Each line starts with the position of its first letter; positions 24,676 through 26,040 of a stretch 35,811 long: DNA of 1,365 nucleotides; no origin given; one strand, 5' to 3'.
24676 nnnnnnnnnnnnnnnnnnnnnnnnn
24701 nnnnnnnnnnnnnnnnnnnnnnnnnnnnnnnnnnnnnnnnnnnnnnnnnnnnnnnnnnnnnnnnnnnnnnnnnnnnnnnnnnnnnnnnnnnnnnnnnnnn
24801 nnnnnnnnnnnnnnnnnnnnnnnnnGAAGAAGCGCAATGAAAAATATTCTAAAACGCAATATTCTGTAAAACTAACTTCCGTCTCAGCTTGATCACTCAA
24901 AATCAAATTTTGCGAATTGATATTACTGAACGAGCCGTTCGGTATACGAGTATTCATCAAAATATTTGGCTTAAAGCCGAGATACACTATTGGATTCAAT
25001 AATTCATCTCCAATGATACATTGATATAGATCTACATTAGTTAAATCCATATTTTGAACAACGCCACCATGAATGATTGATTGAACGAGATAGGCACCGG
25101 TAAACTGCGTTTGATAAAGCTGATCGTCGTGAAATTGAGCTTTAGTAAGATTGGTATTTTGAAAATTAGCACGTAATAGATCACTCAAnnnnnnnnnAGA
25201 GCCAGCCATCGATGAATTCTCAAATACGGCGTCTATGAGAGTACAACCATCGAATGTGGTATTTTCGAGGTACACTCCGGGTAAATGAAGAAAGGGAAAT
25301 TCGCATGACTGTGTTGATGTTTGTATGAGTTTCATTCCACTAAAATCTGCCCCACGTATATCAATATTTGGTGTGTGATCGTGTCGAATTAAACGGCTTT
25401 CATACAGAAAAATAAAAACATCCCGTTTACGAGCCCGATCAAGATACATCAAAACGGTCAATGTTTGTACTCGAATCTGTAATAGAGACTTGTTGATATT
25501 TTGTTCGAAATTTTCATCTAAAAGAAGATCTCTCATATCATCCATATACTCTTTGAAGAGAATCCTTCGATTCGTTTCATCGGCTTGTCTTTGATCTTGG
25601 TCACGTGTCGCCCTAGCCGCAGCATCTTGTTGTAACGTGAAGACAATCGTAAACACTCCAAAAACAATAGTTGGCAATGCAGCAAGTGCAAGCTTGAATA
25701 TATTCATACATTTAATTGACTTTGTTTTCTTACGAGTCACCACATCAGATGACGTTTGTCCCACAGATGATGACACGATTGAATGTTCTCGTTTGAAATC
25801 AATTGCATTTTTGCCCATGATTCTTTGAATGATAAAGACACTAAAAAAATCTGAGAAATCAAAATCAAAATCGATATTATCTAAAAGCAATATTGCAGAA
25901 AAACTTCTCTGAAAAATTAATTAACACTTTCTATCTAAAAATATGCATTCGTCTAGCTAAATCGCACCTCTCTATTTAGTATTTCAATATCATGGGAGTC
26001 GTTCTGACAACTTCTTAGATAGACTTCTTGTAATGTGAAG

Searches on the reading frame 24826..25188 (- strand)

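Call 8: search_protein_families(library=pfam, proteins=[window:24826-25188:-], max_evalue=0.01)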
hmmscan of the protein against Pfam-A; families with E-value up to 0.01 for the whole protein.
window:24826-25188:- (121 aa): 3 families
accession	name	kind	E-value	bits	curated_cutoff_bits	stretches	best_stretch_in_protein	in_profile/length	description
PF00805.28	Pentapeptide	-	7.6e-07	29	20.2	1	3-20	12-29/40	Pentapeptide repeats (8 copies)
PF13599.13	Pentapeptide_4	-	1.2e-05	25.7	38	1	3-42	32-71/78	Pentapeptide repeat region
PF13576.12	Pentapeptide_3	-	0.0004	21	27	1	6-43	3-42/48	Pentapeptide repeats (9 copies)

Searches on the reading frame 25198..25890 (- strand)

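Call 8: search_protein_families(library=pfam, proteins=[window:25198-25890:-], max_evalue=0.01)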
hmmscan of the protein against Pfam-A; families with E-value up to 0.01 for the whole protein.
window:25198-25890:- (231 aa): 2 families
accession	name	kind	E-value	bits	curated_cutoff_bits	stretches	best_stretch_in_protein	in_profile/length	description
PF00805.28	Pentapeptide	-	0.00038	20.4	20.2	0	205-230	5-30/40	Pentapeptide repeats (8 copies)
PF10958.13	DUF2759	-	0.0068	16.6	22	0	57-83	15-41/51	Protein of unknown function (DUF2759)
